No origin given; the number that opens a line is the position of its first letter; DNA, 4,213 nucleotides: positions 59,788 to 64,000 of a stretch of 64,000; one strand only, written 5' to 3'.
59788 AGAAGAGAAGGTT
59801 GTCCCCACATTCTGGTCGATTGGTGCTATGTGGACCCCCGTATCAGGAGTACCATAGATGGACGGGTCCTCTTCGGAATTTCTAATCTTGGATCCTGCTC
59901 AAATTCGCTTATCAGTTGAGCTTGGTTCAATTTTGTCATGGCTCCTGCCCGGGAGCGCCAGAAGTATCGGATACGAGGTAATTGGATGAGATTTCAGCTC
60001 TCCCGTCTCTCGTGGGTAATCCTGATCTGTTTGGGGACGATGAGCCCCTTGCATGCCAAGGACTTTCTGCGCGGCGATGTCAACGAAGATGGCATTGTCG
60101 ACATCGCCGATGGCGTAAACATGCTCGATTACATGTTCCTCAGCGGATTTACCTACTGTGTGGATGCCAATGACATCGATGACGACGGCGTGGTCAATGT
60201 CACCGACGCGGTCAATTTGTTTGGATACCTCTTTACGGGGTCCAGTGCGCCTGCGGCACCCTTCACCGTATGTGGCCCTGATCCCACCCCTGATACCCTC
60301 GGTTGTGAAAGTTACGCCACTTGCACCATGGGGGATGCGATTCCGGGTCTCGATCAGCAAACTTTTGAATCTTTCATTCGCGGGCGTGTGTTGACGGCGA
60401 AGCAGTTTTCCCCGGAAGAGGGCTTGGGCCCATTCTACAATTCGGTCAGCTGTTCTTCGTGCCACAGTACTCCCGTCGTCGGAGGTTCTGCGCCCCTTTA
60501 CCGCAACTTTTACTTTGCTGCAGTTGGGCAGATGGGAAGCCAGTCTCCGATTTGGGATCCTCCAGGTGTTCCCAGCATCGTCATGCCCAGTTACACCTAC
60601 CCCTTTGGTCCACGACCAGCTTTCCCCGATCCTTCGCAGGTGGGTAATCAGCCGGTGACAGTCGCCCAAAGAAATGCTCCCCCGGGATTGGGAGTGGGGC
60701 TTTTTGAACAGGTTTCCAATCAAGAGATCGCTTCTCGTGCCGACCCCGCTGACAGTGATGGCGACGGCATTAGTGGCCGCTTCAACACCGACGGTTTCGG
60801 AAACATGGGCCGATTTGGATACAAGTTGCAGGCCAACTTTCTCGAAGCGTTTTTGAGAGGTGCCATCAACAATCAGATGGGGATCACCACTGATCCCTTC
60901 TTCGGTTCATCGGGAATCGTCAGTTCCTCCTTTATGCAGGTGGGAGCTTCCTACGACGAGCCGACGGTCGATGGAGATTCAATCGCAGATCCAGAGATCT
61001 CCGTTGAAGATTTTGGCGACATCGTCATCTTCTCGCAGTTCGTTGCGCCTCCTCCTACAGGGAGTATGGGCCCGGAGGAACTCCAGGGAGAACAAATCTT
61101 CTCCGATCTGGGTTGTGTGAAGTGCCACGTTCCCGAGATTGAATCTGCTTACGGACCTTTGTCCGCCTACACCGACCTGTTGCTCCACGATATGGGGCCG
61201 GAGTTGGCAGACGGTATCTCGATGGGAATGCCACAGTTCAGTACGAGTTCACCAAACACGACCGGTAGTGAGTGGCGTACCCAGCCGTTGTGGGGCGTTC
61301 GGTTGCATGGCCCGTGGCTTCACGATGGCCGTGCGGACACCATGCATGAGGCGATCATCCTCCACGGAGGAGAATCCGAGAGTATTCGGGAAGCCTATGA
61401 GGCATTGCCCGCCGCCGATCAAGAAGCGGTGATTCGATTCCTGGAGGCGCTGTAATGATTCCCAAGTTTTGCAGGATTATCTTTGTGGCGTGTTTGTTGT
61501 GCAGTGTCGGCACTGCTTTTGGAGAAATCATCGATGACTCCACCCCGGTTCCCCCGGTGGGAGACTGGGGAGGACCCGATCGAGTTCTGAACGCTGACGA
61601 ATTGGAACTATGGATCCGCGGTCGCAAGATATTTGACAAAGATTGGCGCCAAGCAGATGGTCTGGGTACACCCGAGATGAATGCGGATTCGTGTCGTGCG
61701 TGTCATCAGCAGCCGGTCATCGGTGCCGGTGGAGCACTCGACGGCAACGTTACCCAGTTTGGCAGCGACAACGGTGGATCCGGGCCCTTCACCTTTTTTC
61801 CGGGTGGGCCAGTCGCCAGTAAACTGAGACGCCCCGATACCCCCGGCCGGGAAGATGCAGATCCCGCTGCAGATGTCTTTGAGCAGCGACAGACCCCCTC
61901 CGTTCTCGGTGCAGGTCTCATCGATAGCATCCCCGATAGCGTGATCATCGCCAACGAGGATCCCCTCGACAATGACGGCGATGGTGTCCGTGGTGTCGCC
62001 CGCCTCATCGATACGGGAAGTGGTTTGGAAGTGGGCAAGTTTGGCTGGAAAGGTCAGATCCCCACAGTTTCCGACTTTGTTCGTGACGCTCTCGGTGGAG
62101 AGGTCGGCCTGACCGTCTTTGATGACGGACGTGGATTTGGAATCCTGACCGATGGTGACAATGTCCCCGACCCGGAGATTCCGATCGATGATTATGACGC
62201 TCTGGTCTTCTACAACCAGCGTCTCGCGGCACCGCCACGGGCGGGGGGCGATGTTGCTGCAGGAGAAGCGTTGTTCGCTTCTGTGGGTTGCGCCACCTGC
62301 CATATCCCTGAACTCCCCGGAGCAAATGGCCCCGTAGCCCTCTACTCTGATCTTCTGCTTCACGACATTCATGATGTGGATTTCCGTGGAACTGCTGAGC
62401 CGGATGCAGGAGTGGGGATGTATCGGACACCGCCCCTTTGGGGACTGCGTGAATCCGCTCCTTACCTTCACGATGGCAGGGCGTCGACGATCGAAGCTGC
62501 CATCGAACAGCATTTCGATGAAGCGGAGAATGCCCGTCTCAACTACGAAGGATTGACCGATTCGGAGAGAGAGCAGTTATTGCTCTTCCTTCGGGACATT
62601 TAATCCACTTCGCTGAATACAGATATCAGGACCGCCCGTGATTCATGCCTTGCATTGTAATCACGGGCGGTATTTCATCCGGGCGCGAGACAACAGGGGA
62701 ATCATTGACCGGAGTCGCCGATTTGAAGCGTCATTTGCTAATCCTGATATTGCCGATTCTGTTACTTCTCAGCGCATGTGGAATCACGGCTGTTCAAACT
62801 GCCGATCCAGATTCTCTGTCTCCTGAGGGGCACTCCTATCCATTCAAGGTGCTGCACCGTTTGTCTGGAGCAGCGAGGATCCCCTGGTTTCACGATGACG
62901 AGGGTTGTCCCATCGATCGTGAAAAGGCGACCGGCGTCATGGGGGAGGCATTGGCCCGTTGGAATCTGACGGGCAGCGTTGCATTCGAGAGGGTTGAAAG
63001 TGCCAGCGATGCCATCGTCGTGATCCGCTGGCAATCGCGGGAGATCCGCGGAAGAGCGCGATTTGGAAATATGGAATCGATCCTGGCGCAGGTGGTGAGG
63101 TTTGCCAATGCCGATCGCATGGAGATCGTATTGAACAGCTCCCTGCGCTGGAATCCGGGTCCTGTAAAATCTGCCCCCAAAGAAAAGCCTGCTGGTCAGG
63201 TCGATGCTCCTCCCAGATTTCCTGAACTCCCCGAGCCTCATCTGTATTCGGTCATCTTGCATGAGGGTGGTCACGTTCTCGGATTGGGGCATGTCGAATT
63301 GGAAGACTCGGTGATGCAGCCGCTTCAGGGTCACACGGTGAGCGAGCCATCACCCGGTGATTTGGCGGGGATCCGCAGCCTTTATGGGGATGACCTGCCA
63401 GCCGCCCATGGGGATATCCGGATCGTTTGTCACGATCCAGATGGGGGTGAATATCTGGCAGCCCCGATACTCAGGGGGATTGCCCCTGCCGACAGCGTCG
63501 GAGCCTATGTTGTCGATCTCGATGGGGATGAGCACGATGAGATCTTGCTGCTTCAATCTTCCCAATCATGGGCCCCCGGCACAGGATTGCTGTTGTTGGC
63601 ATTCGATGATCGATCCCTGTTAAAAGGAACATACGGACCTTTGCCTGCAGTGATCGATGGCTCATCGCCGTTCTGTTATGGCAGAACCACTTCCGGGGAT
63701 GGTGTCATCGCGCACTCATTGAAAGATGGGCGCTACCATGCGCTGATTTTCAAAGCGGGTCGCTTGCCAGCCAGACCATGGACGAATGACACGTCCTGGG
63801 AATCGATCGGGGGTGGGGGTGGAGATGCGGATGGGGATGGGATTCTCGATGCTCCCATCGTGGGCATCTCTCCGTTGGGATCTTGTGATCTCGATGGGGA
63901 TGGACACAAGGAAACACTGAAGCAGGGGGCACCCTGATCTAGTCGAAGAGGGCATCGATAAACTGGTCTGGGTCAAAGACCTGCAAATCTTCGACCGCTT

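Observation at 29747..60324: Shared Cys-rich dockerin-like module on four unrelated secreted enzymes: candidate surface scaffolding or sorting system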

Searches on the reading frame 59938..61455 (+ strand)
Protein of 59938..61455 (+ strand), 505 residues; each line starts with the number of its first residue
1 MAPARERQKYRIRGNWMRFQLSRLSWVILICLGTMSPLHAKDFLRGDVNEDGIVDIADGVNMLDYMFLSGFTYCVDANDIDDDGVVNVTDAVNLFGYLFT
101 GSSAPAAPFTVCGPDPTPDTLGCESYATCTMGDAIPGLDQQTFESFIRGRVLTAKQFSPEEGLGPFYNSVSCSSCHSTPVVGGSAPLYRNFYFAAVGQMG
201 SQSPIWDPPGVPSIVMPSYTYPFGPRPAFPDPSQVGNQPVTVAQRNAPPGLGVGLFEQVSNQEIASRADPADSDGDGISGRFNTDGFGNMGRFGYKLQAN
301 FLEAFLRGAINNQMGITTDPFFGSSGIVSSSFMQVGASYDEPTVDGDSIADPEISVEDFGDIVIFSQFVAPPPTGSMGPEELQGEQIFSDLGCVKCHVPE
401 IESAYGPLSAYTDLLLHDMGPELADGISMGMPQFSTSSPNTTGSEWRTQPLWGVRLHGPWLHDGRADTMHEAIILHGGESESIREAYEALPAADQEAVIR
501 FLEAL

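Call 6: search_protein_families(library=pfam, proteins=[window:59938-61455:+], max_evalue=0.01)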
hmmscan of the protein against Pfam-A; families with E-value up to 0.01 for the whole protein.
window:59938-61455:+ (505 aa): 2 families
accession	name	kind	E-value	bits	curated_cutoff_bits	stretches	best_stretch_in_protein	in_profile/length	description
PF06537.16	DHOR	-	5e-37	127.9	22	1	234-505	204-499/499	Di-haem oxidoreductase, putative peroxidase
PF00034.26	Cytochrom_C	-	0.0014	20.3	21.3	0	384-424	4-31/90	Cytochrome c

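Call 7: search_protein_families(library=ncbifam, proteins=[window:59938-61455:+], max_evalue=0.01)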
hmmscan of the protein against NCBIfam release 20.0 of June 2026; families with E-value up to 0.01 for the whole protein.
window:59938-61455:+ (505 aa): 2 families
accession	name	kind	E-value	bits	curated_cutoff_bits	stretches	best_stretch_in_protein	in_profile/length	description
NF049990.1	CellobisidaseCelK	equivalog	0.00043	18.6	1700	1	39-99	823-883/889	cellulose 1,4-beta-cellobiosidase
TIGR03981.2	SAM_quin_mod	hypoth_equivalog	0.0061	15.5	340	0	445-476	327-358/411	His-Xaa-Ser system-associated MauG-like protein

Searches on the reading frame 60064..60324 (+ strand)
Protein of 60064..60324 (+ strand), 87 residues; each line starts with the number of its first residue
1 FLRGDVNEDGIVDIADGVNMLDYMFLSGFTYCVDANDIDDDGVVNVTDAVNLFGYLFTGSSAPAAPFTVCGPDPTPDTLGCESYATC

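Call 12: search_protein_families(library=pfam, proteins=[window:60064-60324:+], max_evalue=10)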
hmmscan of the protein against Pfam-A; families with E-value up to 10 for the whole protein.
window:60064-60324:+ (87 aa): 1 family
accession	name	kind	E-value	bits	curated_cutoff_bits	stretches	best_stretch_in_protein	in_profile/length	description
PF00404.24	Dockerin_1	-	0.0046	17.6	22.9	2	4-56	2-56/57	Dockerin type I domain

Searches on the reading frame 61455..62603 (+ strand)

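Call 51: search_protein_families(library=pfam, proteins=[window:61455-62603:+], max_evalue=0.01)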
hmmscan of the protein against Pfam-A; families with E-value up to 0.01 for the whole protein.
window:61455-62603:+ (382 aa): 5 families
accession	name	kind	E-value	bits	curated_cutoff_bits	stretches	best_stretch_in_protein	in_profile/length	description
PF06537.16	DHOR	-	6.1e-26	91.4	22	1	145-380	215-497/499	Di-haem oxidoreductase, putative peroxidase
PF00034.26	Cytochrom_C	-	7.2e-06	27.7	21.3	1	267-380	1-87/90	Cytochrome c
PF13442.11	Cytochrome_CBB3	-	0.0001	23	27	0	266-295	2-27/68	Cytochrome C oxidase, cbb3-type, subunit III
PF21419.2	RoxA-like_Cyt-c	-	0.0013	18.7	26.7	1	323-348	2-27/39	RoxA-like, cytochrome c-like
PF03150.19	CCP_MauG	-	0.0045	18.1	25.6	0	276-357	21-85/149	Di-haem cytochrome c peroxidase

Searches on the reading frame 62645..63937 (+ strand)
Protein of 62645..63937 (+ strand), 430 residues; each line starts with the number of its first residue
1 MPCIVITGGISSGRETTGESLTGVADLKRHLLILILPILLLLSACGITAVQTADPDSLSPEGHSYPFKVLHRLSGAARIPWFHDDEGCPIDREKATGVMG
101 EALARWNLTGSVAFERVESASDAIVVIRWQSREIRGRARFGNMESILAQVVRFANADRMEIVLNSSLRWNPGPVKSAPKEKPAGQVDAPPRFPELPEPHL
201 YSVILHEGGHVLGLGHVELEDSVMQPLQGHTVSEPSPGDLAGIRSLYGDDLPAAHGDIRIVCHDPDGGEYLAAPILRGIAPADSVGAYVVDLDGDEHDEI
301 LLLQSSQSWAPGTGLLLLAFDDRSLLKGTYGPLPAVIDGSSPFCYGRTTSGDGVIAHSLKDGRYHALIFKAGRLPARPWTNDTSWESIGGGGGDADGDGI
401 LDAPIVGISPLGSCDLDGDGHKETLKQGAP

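Call 47: find_encoding_contigs(protein=window:62645-63937:+, flank=10000, max_places=3)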
Protein window:62645-63937:+ (430 aa): 1 contig read that carries it; 1 place shown.
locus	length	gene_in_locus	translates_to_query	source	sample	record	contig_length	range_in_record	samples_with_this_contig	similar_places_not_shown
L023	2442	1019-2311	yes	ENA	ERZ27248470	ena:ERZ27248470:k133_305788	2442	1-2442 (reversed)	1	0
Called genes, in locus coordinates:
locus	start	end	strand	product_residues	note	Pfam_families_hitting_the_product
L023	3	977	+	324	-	?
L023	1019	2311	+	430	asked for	PF00413:Peptidase_M10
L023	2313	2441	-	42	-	?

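Call 51: search_protein_families(library=pfam, proteins=[window:62645-63937:+], max_evalue=0.01)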
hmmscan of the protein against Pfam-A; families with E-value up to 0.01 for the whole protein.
window:62645-63937:+ (430 aa): 2 families
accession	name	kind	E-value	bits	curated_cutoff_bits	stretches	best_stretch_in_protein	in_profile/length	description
PF00413.30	Peptidase_M10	-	8.7e-15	55.4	24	1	90-248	18-159/159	Matrixin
PF13517.12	FG-GAP_3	-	0.00047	21.1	26.9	0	256-301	16-60/61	FG-GAP-like repeat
